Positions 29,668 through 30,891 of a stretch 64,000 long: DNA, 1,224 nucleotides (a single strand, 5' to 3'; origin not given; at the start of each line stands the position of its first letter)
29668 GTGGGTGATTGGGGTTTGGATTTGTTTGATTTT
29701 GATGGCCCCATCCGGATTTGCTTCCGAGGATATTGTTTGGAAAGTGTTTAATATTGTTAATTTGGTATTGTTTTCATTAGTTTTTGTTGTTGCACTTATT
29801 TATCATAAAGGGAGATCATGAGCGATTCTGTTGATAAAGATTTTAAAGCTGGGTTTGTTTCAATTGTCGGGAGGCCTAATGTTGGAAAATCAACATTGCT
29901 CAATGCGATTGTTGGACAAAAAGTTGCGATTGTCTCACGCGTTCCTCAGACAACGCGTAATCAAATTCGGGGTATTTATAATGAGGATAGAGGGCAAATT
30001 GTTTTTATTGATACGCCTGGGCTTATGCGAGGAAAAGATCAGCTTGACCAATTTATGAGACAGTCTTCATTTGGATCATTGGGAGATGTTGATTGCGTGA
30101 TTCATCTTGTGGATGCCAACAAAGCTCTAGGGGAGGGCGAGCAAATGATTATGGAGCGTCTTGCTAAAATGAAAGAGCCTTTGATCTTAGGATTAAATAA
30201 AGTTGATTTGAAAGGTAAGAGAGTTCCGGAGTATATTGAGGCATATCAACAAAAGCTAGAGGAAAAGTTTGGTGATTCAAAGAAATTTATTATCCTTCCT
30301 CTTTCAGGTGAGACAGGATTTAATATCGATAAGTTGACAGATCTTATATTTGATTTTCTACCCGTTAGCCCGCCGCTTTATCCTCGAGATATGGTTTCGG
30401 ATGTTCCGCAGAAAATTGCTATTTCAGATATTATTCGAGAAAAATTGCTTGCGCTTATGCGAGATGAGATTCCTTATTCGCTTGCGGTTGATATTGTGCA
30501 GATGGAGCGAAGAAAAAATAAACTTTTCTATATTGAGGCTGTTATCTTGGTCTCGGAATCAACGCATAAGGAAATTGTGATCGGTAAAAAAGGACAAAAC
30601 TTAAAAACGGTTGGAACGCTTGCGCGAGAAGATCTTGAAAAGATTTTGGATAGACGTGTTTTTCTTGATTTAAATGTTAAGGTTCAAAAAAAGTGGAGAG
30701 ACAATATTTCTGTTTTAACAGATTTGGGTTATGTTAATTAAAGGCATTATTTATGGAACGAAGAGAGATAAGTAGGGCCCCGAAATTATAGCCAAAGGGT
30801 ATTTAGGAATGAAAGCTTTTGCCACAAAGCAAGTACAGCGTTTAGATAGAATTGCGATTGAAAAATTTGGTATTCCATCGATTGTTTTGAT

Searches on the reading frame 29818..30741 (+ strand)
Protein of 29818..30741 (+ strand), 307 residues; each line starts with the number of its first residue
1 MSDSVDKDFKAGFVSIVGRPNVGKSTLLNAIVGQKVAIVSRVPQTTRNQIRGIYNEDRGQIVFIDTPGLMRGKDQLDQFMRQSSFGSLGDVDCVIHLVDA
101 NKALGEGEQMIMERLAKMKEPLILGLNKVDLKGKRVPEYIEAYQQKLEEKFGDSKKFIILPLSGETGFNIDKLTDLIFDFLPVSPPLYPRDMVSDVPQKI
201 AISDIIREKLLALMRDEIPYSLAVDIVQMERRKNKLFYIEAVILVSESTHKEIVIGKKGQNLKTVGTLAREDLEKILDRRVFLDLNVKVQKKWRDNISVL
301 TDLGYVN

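Call 50: search_protein_families(library=pfam, proteins=[window:29818-30741:+], max_evalue=0.00001)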
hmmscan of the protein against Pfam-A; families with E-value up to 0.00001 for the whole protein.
window:29818-30741:+ (307 aa): 6 families
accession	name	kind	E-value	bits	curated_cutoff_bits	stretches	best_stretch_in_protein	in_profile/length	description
PF01926.29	MMR_HSR1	-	9.7e-28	97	21.9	1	14-128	2-113/113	50S ribosome-binding GTPase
PF07650.23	KH_2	-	1.9e-17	63.3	22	1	217-294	1-78/78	KH domain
PF00009.33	GTP_EFTU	-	5e-14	52.7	26.5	1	15-182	7-187/188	Elongation factor Tu GTP binding domain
PF02421.24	FeoB_N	-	2.5e-13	50.3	27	1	14-174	3-153/156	Ferrous iron transport protein B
PF00350.29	Dynamin_N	-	1.4e-11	45.1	27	0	14-47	1-34/168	Dynamin family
PF04548.22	AIG1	-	2.5e-06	27.4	27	1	16-116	5-108/212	AIG1 family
